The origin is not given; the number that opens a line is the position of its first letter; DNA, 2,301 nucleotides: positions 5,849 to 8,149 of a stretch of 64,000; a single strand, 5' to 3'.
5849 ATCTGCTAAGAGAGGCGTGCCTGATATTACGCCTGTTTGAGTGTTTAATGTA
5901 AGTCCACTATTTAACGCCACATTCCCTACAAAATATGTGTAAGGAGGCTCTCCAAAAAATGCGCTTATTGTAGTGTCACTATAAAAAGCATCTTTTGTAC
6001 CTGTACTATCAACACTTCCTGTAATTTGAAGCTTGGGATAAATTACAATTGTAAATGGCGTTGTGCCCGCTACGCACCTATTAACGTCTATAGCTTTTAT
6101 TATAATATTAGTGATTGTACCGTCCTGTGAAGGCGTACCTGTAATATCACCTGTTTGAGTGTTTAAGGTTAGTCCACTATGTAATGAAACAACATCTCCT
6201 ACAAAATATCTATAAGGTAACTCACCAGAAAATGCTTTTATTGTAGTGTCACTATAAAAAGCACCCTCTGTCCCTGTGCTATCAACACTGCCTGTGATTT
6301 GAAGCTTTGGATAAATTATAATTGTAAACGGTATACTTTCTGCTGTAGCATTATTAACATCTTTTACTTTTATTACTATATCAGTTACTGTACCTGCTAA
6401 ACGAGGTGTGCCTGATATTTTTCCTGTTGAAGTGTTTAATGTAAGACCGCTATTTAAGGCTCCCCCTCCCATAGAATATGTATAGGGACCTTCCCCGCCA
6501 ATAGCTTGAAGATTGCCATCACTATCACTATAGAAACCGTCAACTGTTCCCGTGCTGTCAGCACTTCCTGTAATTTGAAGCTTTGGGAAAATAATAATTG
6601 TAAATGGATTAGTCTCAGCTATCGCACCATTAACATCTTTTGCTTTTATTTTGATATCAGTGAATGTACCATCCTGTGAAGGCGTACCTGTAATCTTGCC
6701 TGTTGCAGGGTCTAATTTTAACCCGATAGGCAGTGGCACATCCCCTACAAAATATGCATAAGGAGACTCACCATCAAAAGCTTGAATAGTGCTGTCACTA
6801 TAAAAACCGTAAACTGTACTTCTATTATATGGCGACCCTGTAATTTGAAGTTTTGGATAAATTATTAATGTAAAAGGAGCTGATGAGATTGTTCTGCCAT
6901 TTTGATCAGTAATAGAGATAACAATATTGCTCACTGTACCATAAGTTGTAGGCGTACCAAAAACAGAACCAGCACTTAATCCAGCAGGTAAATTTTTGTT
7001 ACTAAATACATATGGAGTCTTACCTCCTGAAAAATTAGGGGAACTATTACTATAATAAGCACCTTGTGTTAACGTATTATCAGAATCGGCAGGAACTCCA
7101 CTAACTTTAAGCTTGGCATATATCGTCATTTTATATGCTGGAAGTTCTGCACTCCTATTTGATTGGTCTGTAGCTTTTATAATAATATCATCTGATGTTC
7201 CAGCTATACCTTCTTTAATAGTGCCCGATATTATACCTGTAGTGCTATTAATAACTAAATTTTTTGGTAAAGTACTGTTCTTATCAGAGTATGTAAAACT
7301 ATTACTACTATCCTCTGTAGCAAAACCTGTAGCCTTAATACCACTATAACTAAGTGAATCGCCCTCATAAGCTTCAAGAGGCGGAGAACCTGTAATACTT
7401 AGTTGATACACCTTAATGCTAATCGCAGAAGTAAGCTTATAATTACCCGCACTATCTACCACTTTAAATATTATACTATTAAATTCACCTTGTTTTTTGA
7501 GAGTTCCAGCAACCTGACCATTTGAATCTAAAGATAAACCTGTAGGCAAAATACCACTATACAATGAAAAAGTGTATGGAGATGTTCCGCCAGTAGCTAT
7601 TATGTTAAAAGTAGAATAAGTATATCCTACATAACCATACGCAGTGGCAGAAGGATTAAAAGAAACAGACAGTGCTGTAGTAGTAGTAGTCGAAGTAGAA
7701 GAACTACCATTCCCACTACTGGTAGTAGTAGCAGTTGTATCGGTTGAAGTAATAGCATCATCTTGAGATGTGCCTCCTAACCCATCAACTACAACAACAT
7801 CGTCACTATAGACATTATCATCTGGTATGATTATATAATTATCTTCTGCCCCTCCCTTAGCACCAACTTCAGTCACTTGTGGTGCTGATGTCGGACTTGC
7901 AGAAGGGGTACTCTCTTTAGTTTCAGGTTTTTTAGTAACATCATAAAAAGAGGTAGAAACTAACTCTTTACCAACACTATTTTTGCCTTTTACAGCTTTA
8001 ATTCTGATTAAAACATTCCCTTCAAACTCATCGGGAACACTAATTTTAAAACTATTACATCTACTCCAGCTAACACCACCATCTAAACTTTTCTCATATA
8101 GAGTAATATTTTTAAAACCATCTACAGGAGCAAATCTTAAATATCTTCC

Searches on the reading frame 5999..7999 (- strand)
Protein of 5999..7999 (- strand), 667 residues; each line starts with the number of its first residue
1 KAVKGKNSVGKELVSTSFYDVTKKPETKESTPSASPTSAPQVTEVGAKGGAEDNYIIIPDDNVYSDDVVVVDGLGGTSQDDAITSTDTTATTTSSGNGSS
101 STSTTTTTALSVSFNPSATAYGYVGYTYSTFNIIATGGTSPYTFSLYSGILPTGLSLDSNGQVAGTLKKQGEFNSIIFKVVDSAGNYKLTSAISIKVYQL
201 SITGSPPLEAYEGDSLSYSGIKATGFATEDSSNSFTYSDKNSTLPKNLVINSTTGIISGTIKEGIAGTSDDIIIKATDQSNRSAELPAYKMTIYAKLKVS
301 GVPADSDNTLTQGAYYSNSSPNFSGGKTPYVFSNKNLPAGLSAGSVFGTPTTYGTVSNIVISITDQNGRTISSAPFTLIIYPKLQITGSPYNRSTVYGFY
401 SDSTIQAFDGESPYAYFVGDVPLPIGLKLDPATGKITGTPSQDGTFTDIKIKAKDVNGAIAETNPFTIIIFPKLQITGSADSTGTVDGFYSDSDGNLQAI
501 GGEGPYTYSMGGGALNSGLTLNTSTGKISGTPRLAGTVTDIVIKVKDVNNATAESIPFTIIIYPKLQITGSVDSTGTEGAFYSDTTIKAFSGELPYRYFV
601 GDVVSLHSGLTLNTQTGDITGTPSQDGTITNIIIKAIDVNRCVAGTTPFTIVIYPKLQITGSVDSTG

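Call 79: search_protein_families(library=pfam, proteins=[window:5999-7999:-], max_evalue=0.01)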
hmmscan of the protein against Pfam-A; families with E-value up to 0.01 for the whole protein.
window:5999-7999:- (667 aa): 2 families
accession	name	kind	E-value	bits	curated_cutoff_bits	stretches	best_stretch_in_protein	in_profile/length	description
PF05345.18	He_PIG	-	2.4e-37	127.7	24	5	206-292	9-94/96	Putative Ig domain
PF24908.1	Ig_SIBA-E_2nd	-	0.0069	17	27.8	0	423-459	43-78/117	Integrin beta-like protein A-E, second Ig-like domain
